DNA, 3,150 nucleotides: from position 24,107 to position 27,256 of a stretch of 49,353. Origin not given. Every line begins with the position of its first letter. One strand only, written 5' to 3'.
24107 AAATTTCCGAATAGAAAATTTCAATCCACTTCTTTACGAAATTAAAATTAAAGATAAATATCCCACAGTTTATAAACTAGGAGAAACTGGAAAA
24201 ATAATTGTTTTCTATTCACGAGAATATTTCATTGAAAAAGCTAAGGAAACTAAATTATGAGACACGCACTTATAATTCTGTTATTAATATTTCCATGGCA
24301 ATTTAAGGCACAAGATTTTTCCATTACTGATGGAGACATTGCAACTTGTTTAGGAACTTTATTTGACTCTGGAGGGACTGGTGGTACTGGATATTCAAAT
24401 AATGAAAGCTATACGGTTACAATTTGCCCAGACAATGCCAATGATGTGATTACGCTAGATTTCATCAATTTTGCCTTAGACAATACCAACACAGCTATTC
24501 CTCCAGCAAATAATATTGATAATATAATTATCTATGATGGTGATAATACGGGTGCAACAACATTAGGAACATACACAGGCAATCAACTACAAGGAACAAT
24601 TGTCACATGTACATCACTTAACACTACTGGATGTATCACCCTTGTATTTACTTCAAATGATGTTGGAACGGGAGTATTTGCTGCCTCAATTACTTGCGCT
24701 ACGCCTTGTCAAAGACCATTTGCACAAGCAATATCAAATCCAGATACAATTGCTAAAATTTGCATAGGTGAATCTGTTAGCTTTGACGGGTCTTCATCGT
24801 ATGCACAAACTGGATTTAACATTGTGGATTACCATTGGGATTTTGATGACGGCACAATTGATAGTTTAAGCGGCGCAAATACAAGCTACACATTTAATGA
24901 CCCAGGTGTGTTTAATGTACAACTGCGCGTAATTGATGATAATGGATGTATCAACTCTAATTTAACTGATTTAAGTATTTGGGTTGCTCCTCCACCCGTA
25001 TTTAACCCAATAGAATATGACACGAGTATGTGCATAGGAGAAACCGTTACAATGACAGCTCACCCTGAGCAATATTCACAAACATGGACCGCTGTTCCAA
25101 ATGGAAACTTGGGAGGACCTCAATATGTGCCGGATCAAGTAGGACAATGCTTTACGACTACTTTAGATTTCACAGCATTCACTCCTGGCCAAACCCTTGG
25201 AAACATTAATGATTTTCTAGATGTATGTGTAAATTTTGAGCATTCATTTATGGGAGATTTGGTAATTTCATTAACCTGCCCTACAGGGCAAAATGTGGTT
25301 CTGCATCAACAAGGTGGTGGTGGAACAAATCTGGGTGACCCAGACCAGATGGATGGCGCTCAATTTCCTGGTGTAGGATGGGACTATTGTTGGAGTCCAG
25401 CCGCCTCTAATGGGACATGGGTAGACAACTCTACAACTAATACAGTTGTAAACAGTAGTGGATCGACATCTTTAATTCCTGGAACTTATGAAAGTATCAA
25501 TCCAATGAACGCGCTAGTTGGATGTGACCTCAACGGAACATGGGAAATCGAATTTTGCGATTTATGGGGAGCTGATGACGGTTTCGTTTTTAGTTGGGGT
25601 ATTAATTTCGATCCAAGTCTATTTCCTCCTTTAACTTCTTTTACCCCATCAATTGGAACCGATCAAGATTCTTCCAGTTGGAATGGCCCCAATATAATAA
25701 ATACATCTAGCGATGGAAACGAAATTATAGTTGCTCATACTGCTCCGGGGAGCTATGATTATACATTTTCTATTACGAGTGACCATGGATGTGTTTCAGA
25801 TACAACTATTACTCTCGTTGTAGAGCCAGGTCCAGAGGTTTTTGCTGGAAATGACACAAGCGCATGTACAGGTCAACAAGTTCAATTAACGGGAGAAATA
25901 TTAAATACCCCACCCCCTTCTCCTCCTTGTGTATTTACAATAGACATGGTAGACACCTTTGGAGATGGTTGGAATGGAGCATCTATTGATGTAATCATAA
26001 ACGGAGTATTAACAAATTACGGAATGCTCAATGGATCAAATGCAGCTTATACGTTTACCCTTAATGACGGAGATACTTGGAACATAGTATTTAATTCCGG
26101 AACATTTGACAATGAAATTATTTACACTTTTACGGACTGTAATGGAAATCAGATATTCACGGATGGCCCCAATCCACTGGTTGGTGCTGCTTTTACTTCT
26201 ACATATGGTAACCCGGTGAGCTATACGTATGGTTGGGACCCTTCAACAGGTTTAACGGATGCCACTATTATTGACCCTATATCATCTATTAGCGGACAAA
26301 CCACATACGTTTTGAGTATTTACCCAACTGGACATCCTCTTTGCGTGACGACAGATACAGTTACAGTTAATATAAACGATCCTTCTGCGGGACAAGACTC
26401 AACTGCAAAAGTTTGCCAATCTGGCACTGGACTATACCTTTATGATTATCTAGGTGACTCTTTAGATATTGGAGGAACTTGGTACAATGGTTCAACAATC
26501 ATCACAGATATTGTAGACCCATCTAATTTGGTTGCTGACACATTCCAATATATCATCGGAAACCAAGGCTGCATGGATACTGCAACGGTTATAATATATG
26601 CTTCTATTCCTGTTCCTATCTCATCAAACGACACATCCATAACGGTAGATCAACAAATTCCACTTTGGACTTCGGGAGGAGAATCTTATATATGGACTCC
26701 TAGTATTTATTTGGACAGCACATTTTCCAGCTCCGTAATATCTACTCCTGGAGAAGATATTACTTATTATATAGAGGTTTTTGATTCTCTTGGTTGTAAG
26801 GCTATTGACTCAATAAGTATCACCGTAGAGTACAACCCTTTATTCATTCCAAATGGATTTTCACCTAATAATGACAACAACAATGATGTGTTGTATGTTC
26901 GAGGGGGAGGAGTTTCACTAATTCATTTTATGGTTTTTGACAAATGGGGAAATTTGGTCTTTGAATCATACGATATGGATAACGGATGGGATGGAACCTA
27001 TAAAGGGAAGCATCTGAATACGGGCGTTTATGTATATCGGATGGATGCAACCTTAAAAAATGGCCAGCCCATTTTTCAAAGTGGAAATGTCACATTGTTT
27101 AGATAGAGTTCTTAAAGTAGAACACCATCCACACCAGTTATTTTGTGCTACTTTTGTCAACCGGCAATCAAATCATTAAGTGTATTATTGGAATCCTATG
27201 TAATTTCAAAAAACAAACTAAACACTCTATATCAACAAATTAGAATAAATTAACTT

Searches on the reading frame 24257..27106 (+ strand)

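Call 6: search_protein_families(library=pfam, proteins=[window:24257-27106:+], max_evalue=0.01)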
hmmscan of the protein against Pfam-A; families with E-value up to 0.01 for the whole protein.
window:24257-27106:+ (949 aa): 4 families
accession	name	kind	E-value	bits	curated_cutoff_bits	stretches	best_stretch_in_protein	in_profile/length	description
PF18911.6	PKD_4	-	7.3e-18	64.8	27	1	166-237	12-80/85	PKD domain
PF13585.12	CHU_C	-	7.7e-16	58.4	27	1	863-937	2-78/86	CHU_C Type IX secretion signal domain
PF00801.26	PKD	-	1.2e-08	35.3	23.5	1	187-236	27-76/80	PKD domain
PF01483.27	P_proprotein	-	1.7e-08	34.9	21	1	322-451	5-86/86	Proprotein convertase P-domain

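Call 7: search_protein_families(library=ncbifam, proteins=[window:24257-27106:+], max_evalue=0.01)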
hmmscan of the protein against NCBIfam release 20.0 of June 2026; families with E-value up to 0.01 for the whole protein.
window:24257-27106:+ (949 aa): 1 family
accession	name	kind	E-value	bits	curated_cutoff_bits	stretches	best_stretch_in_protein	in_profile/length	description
TIGR04131.1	Bac_Flav_CTERM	domain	1.1e-12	47.9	35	1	864-948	3-84/85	T9SS type B sorting domain-containing protein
